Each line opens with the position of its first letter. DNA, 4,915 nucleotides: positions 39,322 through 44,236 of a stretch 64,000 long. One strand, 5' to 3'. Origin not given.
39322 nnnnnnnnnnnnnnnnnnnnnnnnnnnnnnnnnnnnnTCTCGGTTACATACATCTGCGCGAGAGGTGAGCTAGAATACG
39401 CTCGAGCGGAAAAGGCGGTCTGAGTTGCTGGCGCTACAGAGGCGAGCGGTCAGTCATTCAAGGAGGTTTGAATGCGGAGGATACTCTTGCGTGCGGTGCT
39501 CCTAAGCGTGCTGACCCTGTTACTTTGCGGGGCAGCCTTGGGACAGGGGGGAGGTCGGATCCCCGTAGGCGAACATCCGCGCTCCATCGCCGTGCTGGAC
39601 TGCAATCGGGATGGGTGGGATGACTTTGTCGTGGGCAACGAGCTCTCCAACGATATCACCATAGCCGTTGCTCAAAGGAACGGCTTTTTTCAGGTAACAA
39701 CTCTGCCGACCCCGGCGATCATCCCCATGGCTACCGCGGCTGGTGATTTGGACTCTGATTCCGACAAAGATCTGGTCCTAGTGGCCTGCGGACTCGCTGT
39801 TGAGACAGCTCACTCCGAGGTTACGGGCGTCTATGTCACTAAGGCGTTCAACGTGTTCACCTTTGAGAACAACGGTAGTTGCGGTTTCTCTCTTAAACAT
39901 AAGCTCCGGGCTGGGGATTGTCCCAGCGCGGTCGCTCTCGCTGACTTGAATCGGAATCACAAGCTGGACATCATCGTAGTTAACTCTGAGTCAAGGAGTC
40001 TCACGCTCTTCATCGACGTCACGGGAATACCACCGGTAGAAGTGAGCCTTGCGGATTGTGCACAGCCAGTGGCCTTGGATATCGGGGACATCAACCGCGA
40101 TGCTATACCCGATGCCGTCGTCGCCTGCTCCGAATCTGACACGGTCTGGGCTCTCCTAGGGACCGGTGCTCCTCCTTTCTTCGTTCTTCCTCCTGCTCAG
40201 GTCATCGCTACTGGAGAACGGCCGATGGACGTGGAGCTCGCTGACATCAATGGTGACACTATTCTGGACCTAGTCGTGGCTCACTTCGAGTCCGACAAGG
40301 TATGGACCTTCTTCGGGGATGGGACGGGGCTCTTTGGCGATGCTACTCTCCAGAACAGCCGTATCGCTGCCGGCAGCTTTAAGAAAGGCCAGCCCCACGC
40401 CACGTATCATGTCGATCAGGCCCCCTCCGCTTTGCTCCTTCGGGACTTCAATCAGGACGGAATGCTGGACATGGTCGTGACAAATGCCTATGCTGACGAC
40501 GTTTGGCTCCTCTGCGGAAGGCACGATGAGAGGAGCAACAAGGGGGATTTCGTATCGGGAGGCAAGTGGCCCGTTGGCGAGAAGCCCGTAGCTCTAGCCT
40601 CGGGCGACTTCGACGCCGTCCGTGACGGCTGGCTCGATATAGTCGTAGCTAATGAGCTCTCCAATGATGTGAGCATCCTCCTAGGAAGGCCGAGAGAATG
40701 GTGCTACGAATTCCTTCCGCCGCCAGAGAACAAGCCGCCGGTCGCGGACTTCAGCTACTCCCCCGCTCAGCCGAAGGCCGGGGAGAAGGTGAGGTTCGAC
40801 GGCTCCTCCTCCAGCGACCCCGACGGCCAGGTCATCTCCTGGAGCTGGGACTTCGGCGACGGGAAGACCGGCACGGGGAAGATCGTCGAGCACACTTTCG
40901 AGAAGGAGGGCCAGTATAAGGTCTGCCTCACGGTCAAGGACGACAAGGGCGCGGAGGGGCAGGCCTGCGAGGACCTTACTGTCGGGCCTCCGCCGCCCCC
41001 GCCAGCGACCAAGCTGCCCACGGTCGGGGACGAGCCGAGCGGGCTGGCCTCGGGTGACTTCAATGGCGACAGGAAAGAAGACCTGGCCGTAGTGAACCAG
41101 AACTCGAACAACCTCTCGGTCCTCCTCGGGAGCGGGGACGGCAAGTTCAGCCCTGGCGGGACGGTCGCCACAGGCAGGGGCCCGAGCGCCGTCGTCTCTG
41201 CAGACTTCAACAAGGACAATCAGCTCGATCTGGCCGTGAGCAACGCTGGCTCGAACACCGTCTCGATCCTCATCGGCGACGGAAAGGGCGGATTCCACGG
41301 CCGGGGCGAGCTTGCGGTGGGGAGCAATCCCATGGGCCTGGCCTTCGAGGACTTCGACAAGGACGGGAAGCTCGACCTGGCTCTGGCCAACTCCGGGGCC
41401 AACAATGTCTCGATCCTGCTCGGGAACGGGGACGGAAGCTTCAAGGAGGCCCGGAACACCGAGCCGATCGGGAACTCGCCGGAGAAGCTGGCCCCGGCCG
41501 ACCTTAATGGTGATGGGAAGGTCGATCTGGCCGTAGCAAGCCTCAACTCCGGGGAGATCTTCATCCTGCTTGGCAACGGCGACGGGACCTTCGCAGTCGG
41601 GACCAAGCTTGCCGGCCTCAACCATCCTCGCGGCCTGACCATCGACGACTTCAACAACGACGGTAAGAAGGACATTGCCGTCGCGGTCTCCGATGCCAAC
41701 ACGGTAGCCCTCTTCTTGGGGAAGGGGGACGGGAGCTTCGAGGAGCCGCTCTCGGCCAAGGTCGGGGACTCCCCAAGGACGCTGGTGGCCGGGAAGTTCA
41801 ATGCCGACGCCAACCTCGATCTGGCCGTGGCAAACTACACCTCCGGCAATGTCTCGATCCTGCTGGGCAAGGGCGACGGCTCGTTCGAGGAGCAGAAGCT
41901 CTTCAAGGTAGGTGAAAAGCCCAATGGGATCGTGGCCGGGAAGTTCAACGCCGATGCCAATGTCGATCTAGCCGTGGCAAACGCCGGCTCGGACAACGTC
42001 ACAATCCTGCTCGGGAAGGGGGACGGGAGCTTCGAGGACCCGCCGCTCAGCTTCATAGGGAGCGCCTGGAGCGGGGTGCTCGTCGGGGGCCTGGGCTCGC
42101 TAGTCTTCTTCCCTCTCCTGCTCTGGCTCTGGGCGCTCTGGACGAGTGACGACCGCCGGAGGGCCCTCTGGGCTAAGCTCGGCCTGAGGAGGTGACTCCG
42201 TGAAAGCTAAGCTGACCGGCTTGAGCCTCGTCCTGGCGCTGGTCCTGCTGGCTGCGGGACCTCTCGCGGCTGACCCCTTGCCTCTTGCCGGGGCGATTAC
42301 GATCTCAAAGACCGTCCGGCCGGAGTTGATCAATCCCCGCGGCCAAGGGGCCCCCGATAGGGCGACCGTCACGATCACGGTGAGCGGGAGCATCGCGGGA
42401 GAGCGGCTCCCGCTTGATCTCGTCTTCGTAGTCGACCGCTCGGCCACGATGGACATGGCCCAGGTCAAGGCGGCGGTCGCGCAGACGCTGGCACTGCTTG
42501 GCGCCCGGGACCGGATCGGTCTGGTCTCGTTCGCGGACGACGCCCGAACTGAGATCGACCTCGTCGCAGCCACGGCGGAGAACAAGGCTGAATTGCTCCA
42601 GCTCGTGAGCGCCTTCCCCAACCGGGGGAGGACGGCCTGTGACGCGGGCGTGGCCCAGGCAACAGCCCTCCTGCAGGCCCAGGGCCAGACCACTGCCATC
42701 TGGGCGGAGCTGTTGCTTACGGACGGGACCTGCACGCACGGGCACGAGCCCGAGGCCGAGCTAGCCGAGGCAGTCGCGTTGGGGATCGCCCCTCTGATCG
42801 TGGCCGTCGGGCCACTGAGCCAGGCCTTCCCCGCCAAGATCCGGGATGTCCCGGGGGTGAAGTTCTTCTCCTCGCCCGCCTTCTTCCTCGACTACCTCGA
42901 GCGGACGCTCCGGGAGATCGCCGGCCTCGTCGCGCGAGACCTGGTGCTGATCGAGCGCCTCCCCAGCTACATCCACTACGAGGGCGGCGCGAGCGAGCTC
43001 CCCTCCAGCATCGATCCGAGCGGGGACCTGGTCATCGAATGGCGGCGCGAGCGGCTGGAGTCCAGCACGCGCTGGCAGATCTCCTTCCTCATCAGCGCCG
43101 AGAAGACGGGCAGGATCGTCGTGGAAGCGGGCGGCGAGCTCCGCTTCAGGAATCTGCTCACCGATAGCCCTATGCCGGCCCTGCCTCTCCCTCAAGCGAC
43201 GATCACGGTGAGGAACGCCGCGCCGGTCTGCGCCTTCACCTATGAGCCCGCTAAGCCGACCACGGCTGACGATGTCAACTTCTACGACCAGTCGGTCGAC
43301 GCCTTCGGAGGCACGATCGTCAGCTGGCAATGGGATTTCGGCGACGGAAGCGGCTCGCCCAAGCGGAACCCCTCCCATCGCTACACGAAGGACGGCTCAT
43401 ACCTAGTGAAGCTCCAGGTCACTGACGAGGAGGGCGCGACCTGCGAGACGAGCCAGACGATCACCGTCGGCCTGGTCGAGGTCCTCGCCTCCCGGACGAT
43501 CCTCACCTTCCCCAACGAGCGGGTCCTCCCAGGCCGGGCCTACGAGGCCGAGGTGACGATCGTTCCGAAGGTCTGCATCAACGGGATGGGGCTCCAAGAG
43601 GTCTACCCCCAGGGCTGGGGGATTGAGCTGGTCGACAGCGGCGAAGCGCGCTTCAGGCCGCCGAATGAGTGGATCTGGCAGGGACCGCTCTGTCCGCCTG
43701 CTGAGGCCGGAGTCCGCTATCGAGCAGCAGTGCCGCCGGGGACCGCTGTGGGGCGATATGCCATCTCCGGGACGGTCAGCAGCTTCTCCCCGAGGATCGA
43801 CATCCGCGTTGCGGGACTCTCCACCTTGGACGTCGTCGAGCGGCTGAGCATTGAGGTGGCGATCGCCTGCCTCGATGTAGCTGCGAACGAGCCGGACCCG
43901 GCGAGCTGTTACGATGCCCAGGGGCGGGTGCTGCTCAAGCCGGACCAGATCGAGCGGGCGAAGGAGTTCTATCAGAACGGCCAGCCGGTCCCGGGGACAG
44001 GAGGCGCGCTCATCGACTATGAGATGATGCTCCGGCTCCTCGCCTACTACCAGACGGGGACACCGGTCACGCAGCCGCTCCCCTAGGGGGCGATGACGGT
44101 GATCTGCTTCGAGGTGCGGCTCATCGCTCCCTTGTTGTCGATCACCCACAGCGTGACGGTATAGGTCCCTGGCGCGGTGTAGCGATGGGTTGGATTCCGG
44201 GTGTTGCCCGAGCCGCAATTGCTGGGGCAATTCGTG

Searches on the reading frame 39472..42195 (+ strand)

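Call 68: search_protein_families(library=pfam, proteins=[window:39472-42195:+], max_evalue=0.00001)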
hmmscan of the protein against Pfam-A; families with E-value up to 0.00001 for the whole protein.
window:39472-42195:+ (907 aa): 4 families
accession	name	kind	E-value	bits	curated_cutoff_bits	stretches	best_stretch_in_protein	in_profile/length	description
PF13517.12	FG-GAP_3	-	1.6e-74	246.8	26.9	8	627-688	1-61/61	FG-GAP-like repeat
PF01839.29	FG-GAP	-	9.6e-33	112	22.1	0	672-701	4-27/37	FG-GAP repeat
PF18911.6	PKD_4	-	3e-26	91.7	27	1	420-497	1-77/85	PKD domain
PF00801.26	PKD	-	3.5e-16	59.4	23.5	1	430-498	5-75/80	PKD domain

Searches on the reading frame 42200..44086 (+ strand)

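Call 68: search_protein_families(library=pfam, proteins=[window:42200-44086:+], max_evalue=0.00001)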
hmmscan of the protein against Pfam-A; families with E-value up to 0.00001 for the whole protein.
window:42200-44086:+ (628 aa): 4 families
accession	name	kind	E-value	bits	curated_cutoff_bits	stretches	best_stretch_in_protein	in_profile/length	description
PF18911.6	PKD_4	-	1.1e-18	67.5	27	1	339-422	1-82/85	PKD domain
PF00092.34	VWA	-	2.8e-13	50.9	23.8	1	73-213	1-149/174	von Willebrand factor type A domain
PF00801.26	PKD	-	8.2e-13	48.6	23.5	1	357-416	15-74/80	PKD domain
PF13519.12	VWA_2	-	1.4e-09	38.9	27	1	74-162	1-93/107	von Willebrand factor type A domain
